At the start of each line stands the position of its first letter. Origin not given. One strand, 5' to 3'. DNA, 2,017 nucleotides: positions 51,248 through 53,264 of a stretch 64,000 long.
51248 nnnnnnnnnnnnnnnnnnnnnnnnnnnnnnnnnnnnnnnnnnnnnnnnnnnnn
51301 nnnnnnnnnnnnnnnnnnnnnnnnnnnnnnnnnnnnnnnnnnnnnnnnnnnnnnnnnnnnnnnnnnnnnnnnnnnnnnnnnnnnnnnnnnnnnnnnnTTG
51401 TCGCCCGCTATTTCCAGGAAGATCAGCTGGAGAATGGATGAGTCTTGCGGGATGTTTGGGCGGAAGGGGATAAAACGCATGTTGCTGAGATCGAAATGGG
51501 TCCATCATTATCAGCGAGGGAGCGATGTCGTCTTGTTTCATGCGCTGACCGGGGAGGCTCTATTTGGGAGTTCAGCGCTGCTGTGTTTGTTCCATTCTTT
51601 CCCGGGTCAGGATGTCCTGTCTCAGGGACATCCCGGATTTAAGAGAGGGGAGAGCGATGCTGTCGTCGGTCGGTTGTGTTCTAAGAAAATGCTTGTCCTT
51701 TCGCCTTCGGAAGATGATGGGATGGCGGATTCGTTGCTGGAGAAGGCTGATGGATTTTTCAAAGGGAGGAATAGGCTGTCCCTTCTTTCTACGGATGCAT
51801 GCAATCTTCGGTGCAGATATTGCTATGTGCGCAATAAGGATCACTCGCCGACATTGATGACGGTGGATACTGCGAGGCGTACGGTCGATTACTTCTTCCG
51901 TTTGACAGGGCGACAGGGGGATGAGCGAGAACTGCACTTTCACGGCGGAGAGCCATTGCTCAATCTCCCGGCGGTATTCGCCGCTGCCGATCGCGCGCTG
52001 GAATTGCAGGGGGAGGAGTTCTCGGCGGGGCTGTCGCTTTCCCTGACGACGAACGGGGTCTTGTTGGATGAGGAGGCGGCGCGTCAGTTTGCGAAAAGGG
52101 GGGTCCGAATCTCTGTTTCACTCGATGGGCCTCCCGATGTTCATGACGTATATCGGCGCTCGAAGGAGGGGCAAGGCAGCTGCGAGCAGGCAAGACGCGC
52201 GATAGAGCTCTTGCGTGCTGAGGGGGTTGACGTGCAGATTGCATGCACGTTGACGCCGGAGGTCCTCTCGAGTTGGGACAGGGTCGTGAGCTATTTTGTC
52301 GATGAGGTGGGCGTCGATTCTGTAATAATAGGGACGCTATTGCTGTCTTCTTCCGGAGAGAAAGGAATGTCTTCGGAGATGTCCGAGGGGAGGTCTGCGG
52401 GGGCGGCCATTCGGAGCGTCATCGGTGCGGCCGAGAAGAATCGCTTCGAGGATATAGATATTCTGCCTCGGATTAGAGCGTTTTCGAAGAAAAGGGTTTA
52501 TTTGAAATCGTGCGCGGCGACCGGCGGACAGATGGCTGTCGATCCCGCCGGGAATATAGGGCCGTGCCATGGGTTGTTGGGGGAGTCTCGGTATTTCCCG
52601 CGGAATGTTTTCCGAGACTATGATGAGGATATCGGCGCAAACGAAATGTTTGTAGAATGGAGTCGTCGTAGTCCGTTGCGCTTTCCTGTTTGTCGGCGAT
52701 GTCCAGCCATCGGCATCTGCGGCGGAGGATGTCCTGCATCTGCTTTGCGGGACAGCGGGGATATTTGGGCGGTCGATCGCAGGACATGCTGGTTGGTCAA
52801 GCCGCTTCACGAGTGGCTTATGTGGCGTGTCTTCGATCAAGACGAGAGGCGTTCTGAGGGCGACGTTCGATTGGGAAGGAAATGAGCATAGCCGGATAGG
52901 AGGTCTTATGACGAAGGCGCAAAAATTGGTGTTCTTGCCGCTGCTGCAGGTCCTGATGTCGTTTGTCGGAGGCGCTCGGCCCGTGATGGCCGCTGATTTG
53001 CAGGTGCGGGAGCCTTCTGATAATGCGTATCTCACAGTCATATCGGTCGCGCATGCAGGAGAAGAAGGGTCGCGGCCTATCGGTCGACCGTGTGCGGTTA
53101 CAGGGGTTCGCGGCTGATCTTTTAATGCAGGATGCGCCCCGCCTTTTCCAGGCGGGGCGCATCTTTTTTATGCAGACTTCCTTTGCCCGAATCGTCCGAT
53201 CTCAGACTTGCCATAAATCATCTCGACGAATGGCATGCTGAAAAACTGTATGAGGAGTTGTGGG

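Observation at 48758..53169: Lower-GC four-gene cluster: B12-binding radical SAM + SDR epimerase + radical SAM/SPASM with RRE-like N-terminus + small signal-peptide ORF, closed by a strong terminator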

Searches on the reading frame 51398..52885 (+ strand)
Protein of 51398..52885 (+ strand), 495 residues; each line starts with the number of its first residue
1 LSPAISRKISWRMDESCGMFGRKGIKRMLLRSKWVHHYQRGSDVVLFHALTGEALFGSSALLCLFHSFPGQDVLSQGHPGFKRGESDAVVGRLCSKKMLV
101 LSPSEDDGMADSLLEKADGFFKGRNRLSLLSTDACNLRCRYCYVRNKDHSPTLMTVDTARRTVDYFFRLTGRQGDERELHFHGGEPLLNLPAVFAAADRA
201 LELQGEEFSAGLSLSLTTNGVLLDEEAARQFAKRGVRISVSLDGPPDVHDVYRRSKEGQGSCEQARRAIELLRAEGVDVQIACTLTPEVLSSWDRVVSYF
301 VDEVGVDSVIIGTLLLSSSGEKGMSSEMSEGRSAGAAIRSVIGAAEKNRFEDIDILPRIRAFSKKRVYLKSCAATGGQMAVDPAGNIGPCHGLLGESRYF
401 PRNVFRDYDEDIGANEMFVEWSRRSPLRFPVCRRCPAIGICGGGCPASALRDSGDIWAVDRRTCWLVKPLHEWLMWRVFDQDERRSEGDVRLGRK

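Call 3: search_protein_families(library=pfam, proteins=[window:51398-52885:+], max_evalue=0.01)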
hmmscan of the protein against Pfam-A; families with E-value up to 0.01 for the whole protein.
window:51398-52885:+ (495 aa): 2 families
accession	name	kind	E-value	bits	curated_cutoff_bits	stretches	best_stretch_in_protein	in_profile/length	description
PF04055.27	Radical_SAM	-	5.4e-23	82.4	29.5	1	131-286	3-151/166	Radical SAM superfamily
PF13353.11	Fer4_12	-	5.3e-06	27.2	22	1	132-264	12-134/137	4Fe-4S single cluster domain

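Call 4: search_protein_families(library=ncbifam, proteins=[window:51398-52885:+], max_evalue=0.01)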
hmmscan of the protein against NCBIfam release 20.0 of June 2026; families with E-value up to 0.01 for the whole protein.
window:51398-52885:+ (495 aa): 72 families (the best 25 are shown)
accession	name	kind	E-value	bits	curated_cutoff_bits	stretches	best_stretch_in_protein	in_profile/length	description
TIGR04136.1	rSAM_FibroRumin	equivalog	4.1e-50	171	400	1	32-473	2-448/458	FibroRumin system radical SAM peptide maturase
NF047865.1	rSAM_PapB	equivalog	2.1e-47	162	340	1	127-455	5-326/330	PapB family radical SAM/SPASM ranthipeptide maturase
TIGR04064.1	rSAM_nif11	equivalog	1.5e-38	132.7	518.7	1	125-472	78-427/459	nif11-like peptide radical SAM maturase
NF041298.1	rSAM_mat_DynA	equivalog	3.7e-36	124.9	450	1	132-462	8-338/356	dynobactin maturation radical SAM/SPASM protein DynA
TIGR04163.1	rSAM_cobopep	equivalog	1.4e-33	116.3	375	1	131-456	70-398/428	peptide-modifying radical SAM enzyme CbpB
TIGR03974.1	rSAM_six_Cys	equivalog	5.4e-32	111.2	425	2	128-264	100-236/451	thioether cross-link-forming SCIFF peptide maturase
TIGR03906.1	quino_hemo_SAM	equivalog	1.2e-30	106.6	453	1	129-466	98-435/467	quinohemoprotein amine dehydrogenase maturation protein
NF041707.1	rSAM_YhhB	equivalog_domain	2.8e-30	105.5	445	1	134-277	11-157/369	cyclophane-forming radical SAM/SPASM peptide maturase YhhB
NF040492.1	not_ScfB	exception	1.3e-28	100.1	855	1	130-458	100-428/450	ScfB-related radical SAM/SPASM orphan maturase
TIGR04261.1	rSAM_GlyRichRpt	subfamily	5.6e-28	98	310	1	131-303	3-176/363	cyclophane-forming radical SAM/SPASM peptide maturase GrrM/OscB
TIGR03942.1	sulfatase_rSAM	equivalog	1.7e-27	96.4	349.45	1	133-455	9-334/363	anaerobic sulfatase maturase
TIGR04083.1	rSAM_pep_methan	hypoth_equivalog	1.8e-27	96.2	300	1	129-462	4-328/376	TIGR04083 family peptide-modifying radical SAM enzyme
TIGR04280.1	geopep_mat_rSAM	hypoth_equivalog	7e-27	94.5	400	1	130-463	89-410/428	geopeptide radical SAM maturase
TIGR04068.1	rSAM_ocin_clost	equivalog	1.1e-26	93.8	500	1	127-278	86-238/462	Cys-rich peptide radical SAM maturase CcpM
NF038107.1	rSAM_NF038107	equivalog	1.5e-26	93.2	600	1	127-454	87-409/444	Cys-every-fifth radical SAM/SPASM peptide maturase CefB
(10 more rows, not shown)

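Call 8: find_homologous_proteins(query=window:51398-52885:+)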
Query window:51398-52885:+ (495 aa): 544 proteins with E <= 0.001 among 8000 candidates; the best 120 are listed.
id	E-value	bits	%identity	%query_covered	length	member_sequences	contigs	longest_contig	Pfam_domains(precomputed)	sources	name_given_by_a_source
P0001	0.0e+0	1098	100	96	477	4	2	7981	PF04055.28,PF13353.12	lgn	-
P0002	1.0e-93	333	39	91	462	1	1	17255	PF04055.28,PF13353.12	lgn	-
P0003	4.2e-71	258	34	91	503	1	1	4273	PF04055.28,PF13353.12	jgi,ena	-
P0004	4.2e-70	255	32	91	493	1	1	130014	PF04055.28,PF13353.12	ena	-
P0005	9.8e-69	250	33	92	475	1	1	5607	PF04055.28,PF13353.12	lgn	-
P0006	2.0e-68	249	33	91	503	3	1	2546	PF04055.28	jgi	jgi:uncharacterized protein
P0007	5.0e-67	245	37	71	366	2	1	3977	PF04055.28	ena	-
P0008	4.0e-66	242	32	91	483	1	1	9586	PF04055.28,PF13353.12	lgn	-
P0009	5.8e-65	238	31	92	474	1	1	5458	PF04055.28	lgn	-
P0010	1.6e-64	237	33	92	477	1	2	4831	PF04055.28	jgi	jgi:uncharacterized protein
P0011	1.6e-64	237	31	94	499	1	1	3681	PF04055.28,PF13353.12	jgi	jgi:uncharacterized protein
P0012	3.1e-64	236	33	96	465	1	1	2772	PF04055.28,PF13353.12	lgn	-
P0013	8.4e-63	231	33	91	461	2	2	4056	PF04055.28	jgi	jgi:uncharacterized protein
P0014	9.3e-63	231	32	92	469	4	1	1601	PF04055.28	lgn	-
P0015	4.5e-62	229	33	91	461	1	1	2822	PF04055.28,PF13353.12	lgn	-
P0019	1.2e-58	217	32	91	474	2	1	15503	PF04055.28,PF13353.12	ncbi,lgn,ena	-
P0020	2.1e-58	216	31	92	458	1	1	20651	PF04055.28,PF13353.12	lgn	-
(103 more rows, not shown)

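Call 10: find_encoding_contigs(protein=P0002, flank=8000, max_places=2)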
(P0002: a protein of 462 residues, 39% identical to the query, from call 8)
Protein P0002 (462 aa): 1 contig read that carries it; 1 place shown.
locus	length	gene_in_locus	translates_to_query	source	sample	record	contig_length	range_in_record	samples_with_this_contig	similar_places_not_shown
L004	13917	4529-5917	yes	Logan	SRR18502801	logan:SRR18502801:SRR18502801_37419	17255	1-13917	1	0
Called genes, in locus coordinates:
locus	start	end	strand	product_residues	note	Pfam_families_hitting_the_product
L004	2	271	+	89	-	?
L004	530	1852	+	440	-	PF04055:Radical_SAM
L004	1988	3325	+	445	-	PF02310:B12-binding, PF04055:Radical_SAM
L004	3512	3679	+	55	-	-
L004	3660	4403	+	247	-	PF13145:Rotamase_2 (weak), PF13616:Rotamase_3, PF00639:Rotamase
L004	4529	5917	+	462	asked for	PF04055:Radical_SAM, PF13353:Fer4_12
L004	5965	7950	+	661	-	PF02310:B12-binding (weak), PF04055:Radical_SAM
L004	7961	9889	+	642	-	PF04055:Radical_SAM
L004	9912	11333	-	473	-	PF04055:Radical_SAM, PF13353:Fer4_12 (weak)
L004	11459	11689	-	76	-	-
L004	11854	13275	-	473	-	PF04055:Radical_SAM, PF13186:SPASM (weak)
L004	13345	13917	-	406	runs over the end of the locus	PF00919:UPF0004, PF04055:Radical_SAM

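Call 11: find_encoding_contigs(protein=P0004, flank=8000, max_places=2)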
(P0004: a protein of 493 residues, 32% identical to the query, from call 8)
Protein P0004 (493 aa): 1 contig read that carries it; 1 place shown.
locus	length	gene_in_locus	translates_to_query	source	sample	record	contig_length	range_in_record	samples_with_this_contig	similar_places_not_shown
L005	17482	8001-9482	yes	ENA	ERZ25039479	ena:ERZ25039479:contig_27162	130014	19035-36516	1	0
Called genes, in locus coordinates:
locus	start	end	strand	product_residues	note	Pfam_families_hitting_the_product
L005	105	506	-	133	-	PF00581:Rhodanese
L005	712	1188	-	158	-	-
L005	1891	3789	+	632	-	PF00512:HisKA, PF02518:HATPase_c, PF00072:Response_reg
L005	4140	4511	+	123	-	PF01909:NTP_transf_2, PF18765:Polbeta (weak)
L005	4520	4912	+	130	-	PF05168:HEPN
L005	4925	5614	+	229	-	PF03781:FGE-sulfatase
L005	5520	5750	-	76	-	-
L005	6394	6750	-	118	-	-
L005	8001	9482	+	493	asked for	PF13353:Fer4_12, PF04055:Radical_SAM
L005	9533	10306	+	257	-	PF13489:Methyltransf_23, PF13847:Methyltransf_31, PF08241:Methyltransf_11, PF08242:Methyltransf_12, PF13649:Methyltransf_25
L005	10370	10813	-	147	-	-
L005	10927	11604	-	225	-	PF01743:PolyA_pol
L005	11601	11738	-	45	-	-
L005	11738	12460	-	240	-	PF00293:NUDIX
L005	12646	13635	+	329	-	PF20030:bpMoxR, PF00004:AAA (faint), PF07726:AAA_3, PF07728:AAA_5, PF17863:AAA_lid_2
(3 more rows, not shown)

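Call 12: find_encoding_contigs(protein=P0019, flank=8000, max_places=2)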
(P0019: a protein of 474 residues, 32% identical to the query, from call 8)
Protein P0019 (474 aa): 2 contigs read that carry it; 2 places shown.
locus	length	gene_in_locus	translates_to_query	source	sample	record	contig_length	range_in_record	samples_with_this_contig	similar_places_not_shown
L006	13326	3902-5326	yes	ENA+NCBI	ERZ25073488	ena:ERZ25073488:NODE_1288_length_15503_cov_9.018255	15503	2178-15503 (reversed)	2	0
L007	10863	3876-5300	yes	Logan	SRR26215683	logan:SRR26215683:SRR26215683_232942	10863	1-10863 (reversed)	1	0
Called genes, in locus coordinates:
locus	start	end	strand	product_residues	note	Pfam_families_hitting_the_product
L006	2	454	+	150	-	?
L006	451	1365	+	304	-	PF04055:Radical_SAM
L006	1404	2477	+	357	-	-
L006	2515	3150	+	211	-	PF04991:LicD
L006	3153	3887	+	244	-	PF00483:NTP_transferase, PF12804:NTP_transf_3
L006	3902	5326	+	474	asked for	PF04055:Radical_SAM, PF13353:Fer4_12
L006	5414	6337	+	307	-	PF04055:Radical_SAM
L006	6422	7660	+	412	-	PF01555:N6_N4_Mtase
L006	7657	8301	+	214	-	PF00406:ADK, PF13207:AAA_17, PF13238:AAA_18 (weak)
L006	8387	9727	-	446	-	PF02310:B12-binding (weak), PF04055:Radical_SAM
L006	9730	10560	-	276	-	PF17827:PrmC_N, PF03602:Cons_hypoth95 (weak), PF05175:MTS, PF06325:PrmA (weak), PF13489:Methyltransf_23 (weak), PF02475:TRM5-TYW2_MTfase (weak), PF13649:Methyltransf_25, PF13847:Methyltransf_31, +1 more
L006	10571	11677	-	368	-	PF03462:PCRF, PF00472:RF-1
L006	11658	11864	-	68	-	PF01197:Ribosomal_L31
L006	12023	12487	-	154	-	PF22904:NOMO1-like_2nd (weak)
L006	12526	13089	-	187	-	-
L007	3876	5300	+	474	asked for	PF04055:Radical_SAM, PF13353:Fer4_12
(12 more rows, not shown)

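Call 44: find_encoding_contigs(protein=P0008, flank=6000, max_places=1)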
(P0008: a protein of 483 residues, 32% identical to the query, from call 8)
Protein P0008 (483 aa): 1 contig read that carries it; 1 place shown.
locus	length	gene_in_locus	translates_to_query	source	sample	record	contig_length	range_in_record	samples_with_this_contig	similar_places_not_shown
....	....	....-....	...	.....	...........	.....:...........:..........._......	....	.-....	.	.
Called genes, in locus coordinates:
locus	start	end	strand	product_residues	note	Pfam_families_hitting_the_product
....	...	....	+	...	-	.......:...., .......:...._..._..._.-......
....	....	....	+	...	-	-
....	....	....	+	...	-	-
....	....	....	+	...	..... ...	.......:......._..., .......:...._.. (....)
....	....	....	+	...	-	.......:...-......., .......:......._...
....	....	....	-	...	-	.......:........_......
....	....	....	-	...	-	?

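Call 45: find_encoding_contigs(protein=P0020, flank=6000, max_places=1)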
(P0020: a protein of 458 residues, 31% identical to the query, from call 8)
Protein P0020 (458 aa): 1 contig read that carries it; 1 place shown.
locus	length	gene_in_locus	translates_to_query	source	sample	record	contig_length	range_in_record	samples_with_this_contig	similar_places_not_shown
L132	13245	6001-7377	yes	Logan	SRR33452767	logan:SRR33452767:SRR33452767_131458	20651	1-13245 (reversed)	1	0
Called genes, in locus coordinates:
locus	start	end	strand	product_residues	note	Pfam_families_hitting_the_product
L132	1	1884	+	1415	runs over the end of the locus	-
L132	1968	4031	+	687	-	PF02518:HATPase_c, PF00204:DNA_gyraseB, PF01751:Toprim, PF00986:DNA_gyraseB_C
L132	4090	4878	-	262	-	-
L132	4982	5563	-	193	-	-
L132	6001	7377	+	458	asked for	PF04055:Radical_SAM, PF13353:Fer4_12 (faint)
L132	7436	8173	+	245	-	-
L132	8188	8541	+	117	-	PF02897:Peptidase_S9_N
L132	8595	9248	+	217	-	PF13505:OMP_b-brl, PF03797:Autotransporter (faint)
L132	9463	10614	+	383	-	-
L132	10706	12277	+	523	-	PF16927:HisKA_7TM, PF02518:HATPase_c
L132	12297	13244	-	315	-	?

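Call 48: predict_structure(alignment_id=A2)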
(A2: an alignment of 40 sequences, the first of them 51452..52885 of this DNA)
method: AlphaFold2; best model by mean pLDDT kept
length: 477 residues; sequences in the alignment: 40
mean_pLDDT: 87.8   pTM: 0.88
mean pLDDT of the five models: 87.8, 85.7, 85.5, 85.3, 84.7
residues with pLDDT >= 90: 317; 70-90: 101; 50-70: 45; < 50: 14
segments of 3 or more residues with pLDDT < 50: 1-7, 471-477
pLDDT, mean of each block of 10 residues (from residue 1): 53 96 96 95 93 66 81 95 94 93 80 94 73 93 96 83 94 98 88 91 98 98 97 93 97 98 92 90 90 79 58 74 71 76 92 91 97 92 97 93 94 94 93 92 90 93 78 36
secondary structure, 60 per line:
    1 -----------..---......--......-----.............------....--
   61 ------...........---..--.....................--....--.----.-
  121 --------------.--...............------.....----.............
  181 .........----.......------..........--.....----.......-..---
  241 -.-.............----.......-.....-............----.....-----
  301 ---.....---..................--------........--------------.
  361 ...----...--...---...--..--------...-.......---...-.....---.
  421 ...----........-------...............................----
elements in order: E17-22 E25-30 E36-40 H41-48 H55-58 H67-77 H85-105 E108-111 H138-152 E159-163 H168-189 E194-200 H207-216 E219-223 H228-234 H244-256 E261-267 H269-273 H275-286 E291-295 H304-308 H312-329 H338-345 E360-363 E368-370 H398-404 H412-416 H420-423 H428-435 H443-473

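Call 51: fold_search(model_id=the predicted structure, library=pdb)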
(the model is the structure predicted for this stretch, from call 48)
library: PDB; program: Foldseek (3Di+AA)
matches with E <= 10: 1625; with E <= 0.001: 124
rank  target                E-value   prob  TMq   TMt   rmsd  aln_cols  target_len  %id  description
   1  5why_B                3.0e-22  1.00  0.67  0.75   8.1       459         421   20  Structural Insights into Thioether Bond Formation in the Biosynthesis of Sactipeptides (released 2017-07-26)
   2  5wgg_A                1.2e-21  1.00  0.66  0.71   8.3       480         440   20  Structural Insights into Thioether Bond Formation in the Biosynthesis of Sactipeptides (released 2017-07-26)
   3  5why_A                1.7e-21  1.00  0.71  0.80   4.3       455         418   19  Structural Insights into Thioether Bond Formation in the Biosynthesis of Sactipeptides (released 2017-07-26)
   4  8vpo                  3.9e-21  1.00  0.68  0.71   5.2       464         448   18  X-Ray Crystal Structure of TigE from Paramaledivibacter caminithermalis (released 2024-02-07)
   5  4k37_B                1.9e-15  1.00  0.63  0.80   3.6       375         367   18  Native anSMEcpe with bound AdoMet (released 2013-05-08)
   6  4k39_A                2.5e-15  1.00  0.62  0.80   3.9       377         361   20  Native anSMEcpe with bound AdoMet and Cp18Cys peptide (released 2013-05-08)
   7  4k36_A                2.7e-15  1.00  0.63  0.77   3.8       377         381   18  His6 tagged anSMEcpe with bound AdoMet (released 2013-05-08)
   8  4k38_A                2.7e-15  1.00  0.61  0.77   4.0       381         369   18  Native anSMEcpe with bound AdoMet and Kp18Cys peptide (released 2013-05-08)
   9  4k37_A                4.2e-15  1.00  0.63  0.81   3.7       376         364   19  Native anSMEcpe with bound AdoMet (released 2013-05-08)
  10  9gmc_A                4.9e-15  1.00  0.60  0.75   4.2       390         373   22  Crystal structure of the complex formed between the radical SAM protein ChlB and the R3A mutant of ChlA (released 2025-06-25)
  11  4k36_B                1.2e-14  1.00  0.61  0.78   3.8       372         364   18  His6 tagged anSMEcpe with bound AdoMet (released 2013-05-08)
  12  9gm3_A                1.9e-14  1.00  0.60  0.75   4.0       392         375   21  Crystal structure of the complex formed between the radical SAM protein ChlB and the leader region of its precursor su (released 2025-06-25)
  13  9gm3_C                2.8e-14  1.00  0.60  0.75   4.1       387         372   20  Crystal structure of the complex formed between the radical SAM protein ChlB and the leader region of its precursor su (released 2025-06-25)
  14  4k39_B                3.0e-14  1.00  0.63  0.82   3.7       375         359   19  Native anSMEcpe with bound AdoMet and Cp18Cys peptide (released 2013-05-08)
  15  4k38_B                4.8e-14  1.00  0.63  0.81   3.7       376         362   18  Native anSMEcpe with bound AdoMet and Kp18Cys peptide (released 2013-05-08)
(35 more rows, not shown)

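Call 53: search_protein_families(library=pfam, proteins=[L004:530-1852:+, L004:5965-7950:+, L004:7961-9889:+, L004:1988-3325:+], max_evalue=0.01)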
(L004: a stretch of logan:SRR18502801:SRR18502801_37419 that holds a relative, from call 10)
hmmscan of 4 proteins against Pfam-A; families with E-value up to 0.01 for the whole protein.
L004:530-1852:+ (440 aa): 1 family
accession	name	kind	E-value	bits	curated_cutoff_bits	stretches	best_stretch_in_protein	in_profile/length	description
PF04055.27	Radical_SAM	-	7.4e-12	46.2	29.5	1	64-227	2-165/166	Radical SAM superfamily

L004:5965-7950:+ (661 aa): 2 families
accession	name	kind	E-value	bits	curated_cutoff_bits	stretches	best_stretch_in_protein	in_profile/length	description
PF04055.27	Radical_SAM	-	1.2e-15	58.5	29.5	1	300-458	2-162/166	Radical SAM superfamily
PF02310.24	B12-binding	-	7.2e-06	26.3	32.1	1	150-234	40-120/121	B12 binding domain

L004:7961-9889:+ (642 aa): 2 families
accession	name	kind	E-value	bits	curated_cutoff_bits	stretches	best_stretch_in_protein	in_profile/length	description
PF04055.27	Radical_SAM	-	1.6e-11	45.1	29.5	1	294-455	2-165/166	Radical SAM superfamily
PF02310.24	B12-binding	-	0.00022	21.5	32.1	1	145-226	39-118/121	B12 binding domain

L004:1988-3325:+ (445 aa): 2 families
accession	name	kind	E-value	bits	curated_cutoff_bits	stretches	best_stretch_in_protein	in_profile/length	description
PF04055.27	Radical_SAM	-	2.8e-16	60.6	29.5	1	193-358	2-163/166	Radical SAM superfamily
PF02310.24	B12-binding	-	2.6e-12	47.1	32.1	1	25-132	11-120/121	B12 binding domain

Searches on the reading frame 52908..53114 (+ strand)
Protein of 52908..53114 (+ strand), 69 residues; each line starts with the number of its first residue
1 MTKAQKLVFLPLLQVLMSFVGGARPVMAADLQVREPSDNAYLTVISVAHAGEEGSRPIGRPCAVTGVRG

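Call 61: find_homologous_proteins(query=window:52908-53114:+, max_evalue=10)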
Query seq(69 aa) (69 aa): 1 proteins with E <= 10 among 1 candidates.
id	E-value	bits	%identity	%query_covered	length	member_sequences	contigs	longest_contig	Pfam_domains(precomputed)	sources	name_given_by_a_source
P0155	5.5e-37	142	100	100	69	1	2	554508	-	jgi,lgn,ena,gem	jgi:hypothetical protein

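Call 77: search_protein_families(library=ncbifam, proteins=[window:52908-53114:+], max_evalue=1)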
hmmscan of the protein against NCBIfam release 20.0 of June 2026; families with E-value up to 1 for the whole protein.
seq(69 aa): 0 families
